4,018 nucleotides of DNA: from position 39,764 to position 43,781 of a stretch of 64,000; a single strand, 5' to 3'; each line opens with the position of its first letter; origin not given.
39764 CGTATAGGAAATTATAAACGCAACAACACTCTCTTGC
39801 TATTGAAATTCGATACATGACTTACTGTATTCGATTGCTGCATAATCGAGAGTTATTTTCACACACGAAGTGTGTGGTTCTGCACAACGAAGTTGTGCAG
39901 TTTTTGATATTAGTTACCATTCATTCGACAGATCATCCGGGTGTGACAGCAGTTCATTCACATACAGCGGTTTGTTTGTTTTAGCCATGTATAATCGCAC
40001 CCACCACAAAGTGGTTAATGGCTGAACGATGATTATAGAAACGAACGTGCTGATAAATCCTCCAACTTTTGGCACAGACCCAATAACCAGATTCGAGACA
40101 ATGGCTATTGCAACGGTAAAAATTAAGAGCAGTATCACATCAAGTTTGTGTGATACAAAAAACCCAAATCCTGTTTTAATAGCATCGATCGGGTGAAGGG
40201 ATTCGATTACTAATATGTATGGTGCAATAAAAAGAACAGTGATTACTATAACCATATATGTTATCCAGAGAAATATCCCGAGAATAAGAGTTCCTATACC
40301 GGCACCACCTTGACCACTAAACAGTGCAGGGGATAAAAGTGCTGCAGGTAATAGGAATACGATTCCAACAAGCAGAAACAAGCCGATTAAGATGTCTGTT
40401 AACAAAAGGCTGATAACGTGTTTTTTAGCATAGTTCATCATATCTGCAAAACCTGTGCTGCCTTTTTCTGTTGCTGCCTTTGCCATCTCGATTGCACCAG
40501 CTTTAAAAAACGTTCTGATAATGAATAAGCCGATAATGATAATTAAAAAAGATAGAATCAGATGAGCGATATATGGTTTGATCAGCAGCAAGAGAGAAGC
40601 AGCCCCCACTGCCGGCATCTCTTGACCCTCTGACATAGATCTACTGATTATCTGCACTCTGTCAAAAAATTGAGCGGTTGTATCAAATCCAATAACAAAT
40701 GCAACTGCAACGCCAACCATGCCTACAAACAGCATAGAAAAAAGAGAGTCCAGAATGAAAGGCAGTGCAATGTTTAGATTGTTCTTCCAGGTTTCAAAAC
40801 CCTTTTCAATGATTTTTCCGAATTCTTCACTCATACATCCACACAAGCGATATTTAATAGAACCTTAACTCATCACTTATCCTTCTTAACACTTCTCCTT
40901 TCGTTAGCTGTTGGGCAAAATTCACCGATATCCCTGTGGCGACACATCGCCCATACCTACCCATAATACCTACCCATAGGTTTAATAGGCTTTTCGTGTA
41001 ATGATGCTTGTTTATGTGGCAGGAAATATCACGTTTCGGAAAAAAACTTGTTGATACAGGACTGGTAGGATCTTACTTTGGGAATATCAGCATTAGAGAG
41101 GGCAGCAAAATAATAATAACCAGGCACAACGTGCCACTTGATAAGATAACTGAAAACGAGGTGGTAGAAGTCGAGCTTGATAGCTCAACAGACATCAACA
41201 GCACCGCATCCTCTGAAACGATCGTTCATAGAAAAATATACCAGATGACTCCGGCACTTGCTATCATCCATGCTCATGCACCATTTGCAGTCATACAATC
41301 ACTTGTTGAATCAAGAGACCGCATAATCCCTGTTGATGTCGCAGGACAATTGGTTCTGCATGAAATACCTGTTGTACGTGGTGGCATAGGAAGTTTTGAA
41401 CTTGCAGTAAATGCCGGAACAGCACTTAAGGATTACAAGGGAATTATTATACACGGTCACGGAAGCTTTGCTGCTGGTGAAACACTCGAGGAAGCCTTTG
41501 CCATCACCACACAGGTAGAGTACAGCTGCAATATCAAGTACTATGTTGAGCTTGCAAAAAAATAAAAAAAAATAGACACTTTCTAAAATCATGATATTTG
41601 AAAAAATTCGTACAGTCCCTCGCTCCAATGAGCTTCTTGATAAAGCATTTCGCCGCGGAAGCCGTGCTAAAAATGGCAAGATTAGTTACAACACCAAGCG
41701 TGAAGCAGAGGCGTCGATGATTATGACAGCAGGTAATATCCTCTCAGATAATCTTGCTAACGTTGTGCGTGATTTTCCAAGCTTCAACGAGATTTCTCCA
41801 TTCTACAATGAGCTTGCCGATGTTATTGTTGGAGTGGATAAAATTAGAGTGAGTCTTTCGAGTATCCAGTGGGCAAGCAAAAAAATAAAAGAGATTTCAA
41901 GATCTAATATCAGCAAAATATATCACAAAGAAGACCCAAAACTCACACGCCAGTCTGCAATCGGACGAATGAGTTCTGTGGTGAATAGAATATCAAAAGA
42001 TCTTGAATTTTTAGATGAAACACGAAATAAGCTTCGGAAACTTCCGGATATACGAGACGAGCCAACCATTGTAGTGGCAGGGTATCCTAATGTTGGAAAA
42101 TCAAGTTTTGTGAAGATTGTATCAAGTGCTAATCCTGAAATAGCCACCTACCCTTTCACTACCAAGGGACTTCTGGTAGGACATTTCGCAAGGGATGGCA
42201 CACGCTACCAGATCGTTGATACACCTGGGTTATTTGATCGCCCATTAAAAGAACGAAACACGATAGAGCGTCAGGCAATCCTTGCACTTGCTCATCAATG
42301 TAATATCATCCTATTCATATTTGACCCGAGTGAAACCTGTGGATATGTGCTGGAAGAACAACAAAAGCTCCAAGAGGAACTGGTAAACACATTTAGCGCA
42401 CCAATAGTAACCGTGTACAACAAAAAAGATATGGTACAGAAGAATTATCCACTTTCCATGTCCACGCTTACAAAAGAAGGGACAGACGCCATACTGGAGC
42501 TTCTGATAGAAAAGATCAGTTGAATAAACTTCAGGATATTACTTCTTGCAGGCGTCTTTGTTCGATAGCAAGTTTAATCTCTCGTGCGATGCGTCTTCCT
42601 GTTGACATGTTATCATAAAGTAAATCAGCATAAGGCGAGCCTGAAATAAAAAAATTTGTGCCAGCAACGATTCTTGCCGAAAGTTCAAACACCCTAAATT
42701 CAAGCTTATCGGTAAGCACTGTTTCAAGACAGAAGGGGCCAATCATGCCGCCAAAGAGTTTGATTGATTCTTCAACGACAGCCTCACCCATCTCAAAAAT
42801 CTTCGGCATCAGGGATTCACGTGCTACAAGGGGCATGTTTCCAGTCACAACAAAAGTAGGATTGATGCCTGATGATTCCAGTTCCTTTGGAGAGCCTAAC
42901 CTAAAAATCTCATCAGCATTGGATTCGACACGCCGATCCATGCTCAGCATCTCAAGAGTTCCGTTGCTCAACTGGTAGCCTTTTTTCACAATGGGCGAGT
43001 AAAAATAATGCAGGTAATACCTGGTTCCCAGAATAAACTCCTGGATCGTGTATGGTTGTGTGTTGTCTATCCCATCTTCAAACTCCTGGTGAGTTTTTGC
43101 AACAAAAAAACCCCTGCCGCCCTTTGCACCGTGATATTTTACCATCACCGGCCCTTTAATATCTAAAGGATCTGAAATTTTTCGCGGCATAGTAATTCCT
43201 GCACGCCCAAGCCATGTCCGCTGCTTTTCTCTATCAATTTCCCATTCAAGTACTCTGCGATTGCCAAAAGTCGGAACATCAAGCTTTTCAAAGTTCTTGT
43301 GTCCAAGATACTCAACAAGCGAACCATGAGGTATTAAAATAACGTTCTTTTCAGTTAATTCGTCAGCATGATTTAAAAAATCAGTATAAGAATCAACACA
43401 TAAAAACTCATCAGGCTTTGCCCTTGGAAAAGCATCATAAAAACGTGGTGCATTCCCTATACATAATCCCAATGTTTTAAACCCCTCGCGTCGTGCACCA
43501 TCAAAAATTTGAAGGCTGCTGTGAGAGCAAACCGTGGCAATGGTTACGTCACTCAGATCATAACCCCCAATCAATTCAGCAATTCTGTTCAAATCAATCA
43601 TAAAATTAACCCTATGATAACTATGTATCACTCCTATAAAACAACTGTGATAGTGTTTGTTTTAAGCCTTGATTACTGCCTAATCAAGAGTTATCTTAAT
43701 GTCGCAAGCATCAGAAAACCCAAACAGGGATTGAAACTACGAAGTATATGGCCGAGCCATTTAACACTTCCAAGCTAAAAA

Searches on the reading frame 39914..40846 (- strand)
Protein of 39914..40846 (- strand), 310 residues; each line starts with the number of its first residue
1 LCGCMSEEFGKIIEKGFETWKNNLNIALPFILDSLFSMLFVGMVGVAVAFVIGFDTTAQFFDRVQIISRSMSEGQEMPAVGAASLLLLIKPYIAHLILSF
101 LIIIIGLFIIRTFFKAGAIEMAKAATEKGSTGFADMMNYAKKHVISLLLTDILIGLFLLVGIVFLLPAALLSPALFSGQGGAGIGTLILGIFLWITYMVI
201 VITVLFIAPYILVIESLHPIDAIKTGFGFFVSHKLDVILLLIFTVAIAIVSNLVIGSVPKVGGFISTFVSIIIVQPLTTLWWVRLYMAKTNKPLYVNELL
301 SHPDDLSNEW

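Call 44: search_protein_families(library=pfam, proteins=[window:39914-40846:-], max_evalue=0.001)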
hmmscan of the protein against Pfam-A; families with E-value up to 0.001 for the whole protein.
window:39914-40846:- (310 aa): 0 families

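Call 58: find_homologous_proteins(query=window:39917-40846:-, max_evalue=1e-30)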
Query window:39917-40846:- (310 aa): 35 proteins with E <= 1e-30 among 8000 candidates.
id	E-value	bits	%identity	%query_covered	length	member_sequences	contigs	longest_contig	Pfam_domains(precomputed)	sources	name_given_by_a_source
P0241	8.8e-181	618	97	99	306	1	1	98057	-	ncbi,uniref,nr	ncbi:MAG: hypothetical protein AEth_01243 [Candidatus Argoarchaeum ethanivorans]|uniref:Glycerophosp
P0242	2.1e-173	594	89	100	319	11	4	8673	-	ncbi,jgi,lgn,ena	-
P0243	6.0e-111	389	99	61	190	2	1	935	-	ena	-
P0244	1.4e-103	365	57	98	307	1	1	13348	-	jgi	jgi:hypothetical protein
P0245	8.4e-96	339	54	98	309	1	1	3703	PF25231.2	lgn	-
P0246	3.3e-92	328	51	98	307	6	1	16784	-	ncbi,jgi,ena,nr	ncbi:hypothetical protein B6U67_02910 [Methanosarcinales archaeon ex4484_138]|nr:MAG: hypothetical p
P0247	1.3e-81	293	50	94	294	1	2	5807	-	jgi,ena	-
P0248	1.8e-54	204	41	98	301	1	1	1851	PF25231.2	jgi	-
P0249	2.8e-52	196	41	98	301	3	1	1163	PF25231.2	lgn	-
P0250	3.2e-52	196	39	98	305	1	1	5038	-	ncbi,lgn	-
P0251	3.6e-52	196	41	97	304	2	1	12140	PF25231.2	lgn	-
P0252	1.1e-51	194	40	98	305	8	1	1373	PF25231.2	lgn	-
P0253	2.3e-51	193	40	98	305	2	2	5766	PF25231.2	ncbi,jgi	jgi:hypothetical protein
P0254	7.7e-51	192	39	98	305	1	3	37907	PF25231.2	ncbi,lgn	-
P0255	1.1e-49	188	39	97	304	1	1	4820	PF25231.2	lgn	-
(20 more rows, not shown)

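Call 59: find_encoding_contigs(protein=P0241, flank=10000, max_places=2)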
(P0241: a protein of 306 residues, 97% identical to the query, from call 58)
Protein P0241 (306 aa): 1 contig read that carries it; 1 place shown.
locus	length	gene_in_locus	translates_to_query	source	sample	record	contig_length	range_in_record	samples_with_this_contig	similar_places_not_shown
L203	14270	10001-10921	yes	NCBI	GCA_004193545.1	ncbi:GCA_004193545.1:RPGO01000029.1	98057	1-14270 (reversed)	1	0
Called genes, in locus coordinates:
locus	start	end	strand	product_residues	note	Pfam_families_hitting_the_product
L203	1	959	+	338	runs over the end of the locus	-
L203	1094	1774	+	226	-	PF00254:FKBP_C (weak), PF22199:FKBP26_IF (weak)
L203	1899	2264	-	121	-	-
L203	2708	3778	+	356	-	PF06849:DUF1246, PF06973:DUF1297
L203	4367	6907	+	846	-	PF13588:HSDR_N_2, PF04313:HSDR_N (weak), PF05729:NACHT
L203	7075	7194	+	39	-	-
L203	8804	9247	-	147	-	PF17835:NOG1_N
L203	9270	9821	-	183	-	PF00596:Aldolase_II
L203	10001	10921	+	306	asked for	-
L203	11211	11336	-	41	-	-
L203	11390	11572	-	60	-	-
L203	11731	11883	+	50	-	PF09853:DUF2080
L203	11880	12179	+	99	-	-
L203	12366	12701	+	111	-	PF00404:Dockerin_1 (faint)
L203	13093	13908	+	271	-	PF03205:MobB, PF02391:MoaE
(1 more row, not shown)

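Call 60: find_encoding_contigs(protein=P0242, flank=6000, max_places=4)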
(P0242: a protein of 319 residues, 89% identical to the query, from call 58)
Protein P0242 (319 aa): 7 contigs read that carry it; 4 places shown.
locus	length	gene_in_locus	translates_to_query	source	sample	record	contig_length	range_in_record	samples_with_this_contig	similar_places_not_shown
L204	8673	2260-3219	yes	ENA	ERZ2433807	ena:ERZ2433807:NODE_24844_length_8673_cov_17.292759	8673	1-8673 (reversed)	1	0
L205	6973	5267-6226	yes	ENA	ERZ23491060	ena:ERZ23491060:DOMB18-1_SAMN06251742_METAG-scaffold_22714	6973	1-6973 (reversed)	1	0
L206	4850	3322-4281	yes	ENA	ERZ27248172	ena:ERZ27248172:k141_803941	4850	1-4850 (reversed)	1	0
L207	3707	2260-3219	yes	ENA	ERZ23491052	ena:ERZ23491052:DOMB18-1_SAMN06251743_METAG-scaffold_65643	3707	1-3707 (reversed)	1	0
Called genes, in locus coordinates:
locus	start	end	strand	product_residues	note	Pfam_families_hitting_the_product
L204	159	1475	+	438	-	PF13173:AAA_14, PF13635:DUF4143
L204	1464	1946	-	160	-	PF00404:Dockerin_1 (weak)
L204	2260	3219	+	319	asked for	-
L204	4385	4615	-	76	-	-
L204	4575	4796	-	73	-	PF05168:HEPN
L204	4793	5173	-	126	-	PF18765:Polbeta, PF01909:NTP_transf_2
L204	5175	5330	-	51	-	-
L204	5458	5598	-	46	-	-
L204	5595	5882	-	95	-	PF01909:NTP_transf_2, PF18765:Polbeta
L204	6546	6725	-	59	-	-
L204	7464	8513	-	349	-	PF26356:Pelota_N, PF03464:eRF1_2 (weak), PF03465:eRF1_3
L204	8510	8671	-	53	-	?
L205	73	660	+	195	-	PF05683:Fumerase_C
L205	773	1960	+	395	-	PF00266:Aminotran_5, PF01212:Beta_elim_lyase (faint)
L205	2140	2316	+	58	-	-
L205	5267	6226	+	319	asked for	-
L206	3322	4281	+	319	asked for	-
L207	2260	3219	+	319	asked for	-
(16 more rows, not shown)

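Call 61: find_encoding_contigs(protein=P0244, flank=6000, max_places=2)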
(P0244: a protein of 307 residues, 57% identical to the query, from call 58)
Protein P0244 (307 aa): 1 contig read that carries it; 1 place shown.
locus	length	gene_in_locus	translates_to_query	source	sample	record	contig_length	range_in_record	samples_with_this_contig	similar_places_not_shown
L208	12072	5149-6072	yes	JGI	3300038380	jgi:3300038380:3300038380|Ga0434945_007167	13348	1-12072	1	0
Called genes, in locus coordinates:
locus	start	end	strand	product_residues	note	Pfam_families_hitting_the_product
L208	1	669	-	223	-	?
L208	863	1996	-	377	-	PF00155:Aminotran_1_2, PF00282:Pyridoxal_deC, PF00266:Aminotran_5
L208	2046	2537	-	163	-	-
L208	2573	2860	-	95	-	-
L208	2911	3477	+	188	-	PF04017:DUF366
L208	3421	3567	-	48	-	-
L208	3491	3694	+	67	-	PF01998:DUF131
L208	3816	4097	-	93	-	PF01638:HxlR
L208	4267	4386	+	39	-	-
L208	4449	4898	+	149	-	PF05425:CopD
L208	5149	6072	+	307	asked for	-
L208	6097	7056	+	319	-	PF07670:Gate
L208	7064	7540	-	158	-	PF26602:HVO_2718_N (weak), PF24250:HVO_2718, PF01381:HTH_3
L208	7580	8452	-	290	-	PF01634:HisG, PF08029:HisG_C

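Call 62: find_encoding_contigs(protein=P0246, flank=6000, max_places=2)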
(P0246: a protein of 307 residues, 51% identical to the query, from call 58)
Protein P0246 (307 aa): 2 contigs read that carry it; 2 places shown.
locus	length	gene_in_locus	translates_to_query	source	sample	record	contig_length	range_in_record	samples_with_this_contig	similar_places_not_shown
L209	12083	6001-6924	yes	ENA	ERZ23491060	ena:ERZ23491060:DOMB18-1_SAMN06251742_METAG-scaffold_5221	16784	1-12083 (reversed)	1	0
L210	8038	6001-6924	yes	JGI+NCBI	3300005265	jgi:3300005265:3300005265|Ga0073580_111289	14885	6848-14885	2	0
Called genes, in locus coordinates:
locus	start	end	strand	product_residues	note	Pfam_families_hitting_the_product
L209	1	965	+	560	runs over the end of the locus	PF02776:TPP_enzyme_N, PF00205:TPP_enzyme_M, PF02775:TPP_enzyme_C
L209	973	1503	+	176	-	PF01842:ACT, PF13291:ACT_4 (weak), PF22629:ACT_AHAS_ss, PF13710:ACT_5, PF10369:ALS_ss_C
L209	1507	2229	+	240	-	PF01259:SAICAR_synt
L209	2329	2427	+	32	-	-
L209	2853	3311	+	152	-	-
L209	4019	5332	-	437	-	PF00278:Orn_DAP_Arg_deC, PF01168:Ala_racemase_N, PF02784:Orn_Arg_deC_N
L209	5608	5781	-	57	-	PF12797:Fer4_2 (faint), PF14697:Fer4_21 (weak), PF00037:Fer4, PF13237:Fer4_10, PF12838:Fer4_7, PF13187:Fer4_9, PF25160:LdpA_Fe-S-bd (weak), PF12837:Fer4_6 (weak), +3 more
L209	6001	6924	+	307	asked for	-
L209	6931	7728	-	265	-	PF00731:AIRC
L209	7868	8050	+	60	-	PF03966:Trm112p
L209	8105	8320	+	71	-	-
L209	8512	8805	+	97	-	-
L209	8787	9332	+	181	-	PF04493:Endonuclease_5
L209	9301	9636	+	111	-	PF09892:DUF2119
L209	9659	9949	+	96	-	PF09892:DUF2119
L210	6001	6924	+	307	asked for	-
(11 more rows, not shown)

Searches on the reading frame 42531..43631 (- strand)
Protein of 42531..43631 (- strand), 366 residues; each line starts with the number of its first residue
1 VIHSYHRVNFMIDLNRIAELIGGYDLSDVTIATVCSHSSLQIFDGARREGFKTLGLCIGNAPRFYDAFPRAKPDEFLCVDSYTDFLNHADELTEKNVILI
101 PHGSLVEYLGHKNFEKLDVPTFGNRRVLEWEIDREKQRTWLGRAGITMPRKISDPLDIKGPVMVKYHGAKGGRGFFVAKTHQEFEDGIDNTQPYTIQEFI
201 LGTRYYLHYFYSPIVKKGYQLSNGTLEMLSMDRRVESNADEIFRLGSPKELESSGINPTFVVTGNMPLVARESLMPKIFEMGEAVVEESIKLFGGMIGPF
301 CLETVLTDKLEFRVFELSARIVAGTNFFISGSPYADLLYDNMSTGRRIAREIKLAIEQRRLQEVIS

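Call 44: search_protein_families(library=pfam, proteins=[window:42531-43631:-], max_evalue=0.001)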
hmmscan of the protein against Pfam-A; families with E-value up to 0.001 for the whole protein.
window:42531-43631:- (366 aa): 2 families
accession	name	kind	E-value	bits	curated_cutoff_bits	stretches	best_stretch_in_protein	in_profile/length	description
PF06973.17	DUF1297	-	1.6e-59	201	23.8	1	190-365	19-187/188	Domain of unknown function (DUF1297)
PF06849.18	DUF1246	-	1.4e-43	148.2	25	1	31-152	1-122/122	Protein of unknown function (DUF1246)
